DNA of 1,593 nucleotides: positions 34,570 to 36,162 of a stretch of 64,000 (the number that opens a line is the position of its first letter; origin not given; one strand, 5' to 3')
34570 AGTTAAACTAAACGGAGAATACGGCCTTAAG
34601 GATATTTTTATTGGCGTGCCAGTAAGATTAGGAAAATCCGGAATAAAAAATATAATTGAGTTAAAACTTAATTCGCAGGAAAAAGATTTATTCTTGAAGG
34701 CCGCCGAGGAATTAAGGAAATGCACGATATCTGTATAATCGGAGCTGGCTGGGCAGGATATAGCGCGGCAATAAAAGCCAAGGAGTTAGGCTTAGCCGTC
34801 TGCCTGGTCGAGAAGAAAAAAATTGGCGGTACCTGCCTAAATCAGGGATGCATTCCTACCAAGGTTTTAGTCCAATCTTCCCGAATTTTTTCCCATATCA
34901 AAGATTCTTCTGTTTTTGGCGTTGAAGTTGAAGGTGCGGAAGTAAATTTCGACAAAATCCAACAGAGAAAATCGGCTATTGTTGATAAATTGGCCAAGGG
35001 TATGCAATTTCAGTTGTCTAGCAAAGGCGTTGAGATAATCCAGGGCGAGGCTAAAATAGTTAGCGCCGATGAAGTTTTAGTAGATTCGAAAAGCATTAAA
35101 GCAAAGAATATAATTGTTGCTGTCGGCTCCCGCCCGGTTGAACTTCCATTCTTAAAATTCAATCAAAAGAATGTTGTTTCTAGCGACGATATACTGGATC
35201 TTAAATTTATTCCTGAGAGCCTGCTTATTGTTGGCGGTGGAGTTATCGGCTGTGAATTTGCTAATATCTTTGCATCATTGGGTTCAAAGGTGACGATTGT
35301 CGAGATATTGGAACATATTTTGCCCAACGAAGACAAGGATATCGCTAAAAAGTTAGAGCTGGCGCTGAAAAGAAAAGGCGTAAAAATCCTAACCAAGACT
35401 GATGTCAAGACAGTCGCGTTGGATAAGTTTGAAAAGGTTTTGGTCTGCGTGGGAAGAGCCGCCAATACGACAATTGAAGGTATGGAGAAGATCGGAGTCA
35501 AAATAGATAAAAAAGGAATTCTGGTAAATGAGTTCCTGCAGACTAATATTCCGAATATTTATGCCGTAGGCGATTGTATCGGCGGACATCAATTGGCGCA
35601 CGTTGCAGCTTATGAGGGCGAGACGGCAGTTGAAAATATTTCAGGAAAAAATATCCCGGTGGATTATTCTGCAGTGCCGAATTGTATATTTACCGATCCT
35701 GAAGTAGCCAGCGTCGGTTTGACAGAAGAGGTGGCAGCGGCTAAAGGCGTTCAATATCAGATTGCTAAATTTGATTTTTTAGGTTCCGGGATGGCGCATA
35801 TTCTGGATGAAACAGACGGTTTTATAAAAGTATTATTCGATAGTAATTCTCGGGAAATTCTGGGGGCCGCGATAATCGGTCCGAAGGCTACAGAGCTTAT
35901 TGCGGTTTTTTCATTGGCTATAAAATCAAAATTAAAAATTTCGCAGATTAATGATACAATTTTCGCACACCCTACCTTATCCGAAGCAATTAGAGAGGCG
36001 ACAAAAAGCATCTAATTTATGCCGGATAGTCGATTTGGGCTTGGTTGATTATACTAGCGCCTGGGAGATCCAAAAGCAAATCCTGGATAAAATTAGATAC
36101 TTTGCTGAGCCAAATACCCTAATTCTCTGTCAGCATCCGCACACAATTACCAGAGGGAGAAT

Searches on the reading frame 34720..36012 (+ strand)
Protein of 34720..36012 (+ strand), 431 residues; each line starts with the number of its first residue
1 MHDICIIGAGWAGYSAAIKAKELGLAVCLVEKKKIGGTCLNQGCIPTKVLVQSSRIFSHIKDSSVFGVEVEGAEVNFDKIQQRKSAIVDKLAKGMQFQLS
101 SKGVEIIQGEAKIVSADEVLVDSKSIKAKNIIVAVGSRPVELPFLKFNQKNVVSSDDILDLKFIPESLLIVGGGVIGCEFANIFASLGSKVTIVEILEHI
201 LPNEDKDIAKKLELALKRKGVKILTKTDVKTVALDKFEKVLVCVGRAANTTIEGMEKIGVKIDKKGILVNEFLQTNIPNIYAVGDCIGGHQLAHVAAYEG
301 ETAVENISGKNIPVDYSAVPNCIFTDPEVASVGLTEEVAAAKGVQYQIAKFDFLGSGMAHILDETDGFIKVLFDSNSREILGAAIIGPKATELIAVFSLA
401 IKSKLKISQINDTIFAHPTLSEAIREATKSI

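Call 77: search_protein_families(library=pfam, proteins=[window:34720-36012:+], max_evalue=1e-10)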
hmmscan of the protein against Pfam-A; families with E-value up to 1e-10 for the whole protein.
window:34720-36012:+ (431 aa): 4 families
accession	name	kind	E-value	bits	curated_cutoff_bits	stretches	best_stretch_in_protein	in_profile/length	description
PF07992.20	Pyr_redox_2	-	1.9e-66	224.9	26.1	1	3-300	2-291/291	Pyridine nucleotide-disulphide oxidoreductase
PF02852.28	Pyr_redox_dim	-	1.5e-36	125.3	25.3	1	319-427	1-109/110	Pyridine nucleotide-disulphide oxidoreductase, dimerisation domain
PF00070.33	Pyr_redox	-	1.7e-23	83.3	22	1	168-236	2-70/82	Pyridine nucleotide-disulphide oxidoreductase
PF01134.28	GIDA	-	9.3e-11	41.8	22.1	0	3-137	1-150/391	Glucose inhibited division protein A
